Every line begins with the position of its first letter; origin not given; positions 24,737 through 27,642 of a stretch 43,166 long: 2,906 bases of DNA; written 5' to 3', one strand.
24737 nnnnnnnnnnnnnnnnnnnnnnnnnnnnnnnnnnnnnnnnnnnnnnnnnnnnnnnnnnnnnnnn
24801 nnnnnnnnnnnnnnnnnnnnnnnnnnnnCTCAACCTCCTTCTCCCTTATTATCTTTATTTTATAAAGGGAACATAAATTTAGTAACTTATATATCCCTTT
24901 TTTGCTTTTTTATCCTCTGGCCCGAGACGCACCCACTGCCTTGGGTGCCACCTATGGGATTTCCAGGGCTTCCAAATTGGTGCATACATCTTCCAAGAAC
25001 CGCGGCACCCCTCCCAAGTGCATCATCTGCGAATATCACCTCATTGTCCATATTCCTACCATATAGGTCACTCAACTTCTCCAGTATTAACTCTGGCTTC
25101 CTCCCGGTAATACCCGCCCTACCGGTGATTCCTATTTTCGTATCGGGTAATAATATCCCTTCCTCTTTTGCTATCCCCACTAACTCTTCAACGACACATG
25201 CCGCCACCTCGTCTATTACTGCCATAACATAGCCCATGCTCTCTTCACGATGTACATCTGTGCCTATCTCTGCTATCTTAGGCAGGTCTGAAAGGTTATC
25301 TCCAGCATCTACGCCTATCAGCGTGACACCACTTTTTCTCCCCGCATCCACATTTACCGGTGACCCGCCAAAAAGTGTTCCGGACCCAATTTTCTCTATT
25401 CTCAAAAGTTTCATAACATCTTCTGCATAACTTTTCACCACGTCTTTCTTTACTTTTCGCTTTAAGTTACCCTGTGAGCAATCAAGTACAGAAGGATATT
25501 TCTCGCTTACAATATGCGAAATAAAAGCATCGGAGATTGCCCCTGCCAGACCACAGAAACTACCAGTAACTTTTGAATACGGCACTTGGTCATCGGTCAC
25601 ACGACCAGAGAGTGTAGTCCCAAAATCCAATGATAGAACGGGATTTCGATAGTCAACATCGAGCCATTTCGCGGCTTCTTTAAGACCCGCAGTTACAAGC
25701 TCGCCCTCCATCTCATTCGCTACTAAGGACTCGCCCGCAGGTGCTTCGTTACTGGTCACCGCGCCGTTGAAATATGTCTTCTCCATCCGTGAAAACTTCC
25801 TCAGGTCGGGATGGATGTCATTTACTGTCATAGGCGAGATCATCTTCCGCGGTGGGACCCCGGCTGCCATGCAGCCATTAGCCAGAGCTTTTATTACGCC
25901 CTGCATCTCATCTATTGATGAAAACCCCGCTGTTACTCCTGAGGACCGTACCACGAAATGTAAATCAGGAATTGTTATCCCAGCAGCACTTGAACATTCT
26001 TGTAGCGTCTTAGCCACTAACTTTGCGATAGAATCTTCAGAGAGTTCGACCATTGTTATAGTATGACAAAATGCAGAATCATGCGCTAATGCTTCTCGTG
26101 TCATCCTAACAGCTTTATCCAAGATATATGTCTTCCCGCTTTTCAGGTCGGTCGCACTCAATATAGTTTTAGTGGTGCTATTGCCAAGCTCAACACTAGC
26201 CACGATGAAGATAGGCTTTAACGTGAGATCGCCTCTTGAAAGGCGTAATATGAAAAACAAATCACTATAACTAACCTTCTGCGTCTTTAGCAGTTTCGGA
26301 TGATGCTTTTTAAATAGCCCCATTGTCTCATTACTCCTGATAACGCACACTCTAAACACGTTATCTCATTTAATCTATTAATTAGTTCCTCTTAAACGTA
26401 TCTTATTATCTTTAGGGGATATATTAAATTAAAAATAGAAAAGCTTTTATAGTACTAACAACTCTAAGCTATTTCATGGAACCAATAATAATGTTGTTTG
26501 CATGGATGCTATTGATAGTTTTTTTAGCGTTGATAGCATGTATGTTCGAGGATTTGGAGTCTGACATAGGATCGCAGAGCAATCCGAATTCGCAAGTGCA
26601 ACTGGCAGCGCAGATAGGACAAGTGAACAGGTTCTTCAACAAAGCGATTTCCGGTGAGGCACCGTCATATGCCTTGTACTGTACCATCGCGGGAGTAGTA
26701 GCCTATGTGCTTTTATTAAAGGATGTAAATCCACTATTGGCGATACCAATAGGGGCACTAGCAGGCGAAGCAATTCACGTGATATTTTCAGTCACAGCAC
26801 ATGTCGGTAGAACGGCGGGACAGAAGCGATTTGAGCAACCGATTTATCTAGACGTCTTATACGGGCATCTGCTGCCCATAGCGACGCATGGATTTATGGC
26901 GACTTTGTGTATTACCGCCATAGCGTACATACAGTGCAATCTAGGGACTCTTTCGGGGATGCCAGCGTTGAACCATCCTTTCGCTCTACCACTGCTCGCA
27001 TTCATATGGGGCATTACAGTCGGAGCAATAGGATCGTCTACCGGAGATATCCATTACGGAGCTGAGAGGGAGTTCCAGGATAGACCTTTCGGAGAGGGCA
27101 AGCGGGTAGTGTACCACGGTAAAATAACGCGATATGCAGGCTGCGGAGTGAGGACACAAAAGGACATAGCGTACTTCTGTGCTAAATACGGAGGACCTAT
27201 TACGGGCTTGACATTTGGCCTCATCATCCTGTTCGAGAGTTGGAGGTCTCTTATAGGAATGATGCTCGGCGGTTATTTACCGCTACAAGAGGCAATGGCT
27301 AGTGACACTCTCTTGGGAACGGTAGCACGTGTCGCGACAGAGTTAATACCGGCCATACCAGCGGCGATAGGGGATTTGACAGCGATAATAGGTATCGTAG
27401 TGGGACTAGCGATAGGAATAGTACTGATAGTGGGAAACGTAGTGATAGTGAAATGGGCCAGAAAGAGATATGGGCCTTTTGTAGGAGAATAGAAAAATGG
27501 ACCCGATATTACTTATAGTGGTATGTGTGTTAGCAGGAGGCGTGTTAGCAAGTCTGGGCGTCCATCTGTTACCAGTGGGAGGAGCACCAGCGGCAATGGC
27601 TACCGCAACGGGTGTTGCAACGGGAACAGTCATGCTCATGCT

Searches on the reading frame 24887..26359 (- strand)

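Call 43: search_protein_families(library=pfam, proteins=[window:24887-26359:-], max_evalue=0.00001)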
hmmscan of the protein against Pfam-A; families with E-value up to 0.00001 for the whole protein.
window:24887-26359:- (490 aa): 1 family
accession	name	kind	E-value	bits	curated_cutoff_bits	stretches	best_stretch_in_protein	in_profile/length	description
PF09887.15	DUF2114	-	6.7e-159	529.6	25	1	50-486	2-449/449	Uncharacterized protein conserved in archaea (DUF2114)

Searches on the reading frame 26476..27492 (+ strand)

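Call 43: search_protein_families(library=pfam, proteins=[window:26476-27492:+], max_evalue=0.00001)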
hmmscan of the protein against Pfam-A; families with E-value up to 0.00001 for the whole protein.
window:26476-27492:+ (338 aa): 1 family
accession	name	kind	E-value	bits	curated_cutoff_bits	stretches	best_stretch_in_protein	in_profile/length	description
PF04206.17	MtrE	-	3.2e-102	341.9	26.6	1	13-263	6-249/271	Tetrahydromethanopterin S-methyltransferase, subunit E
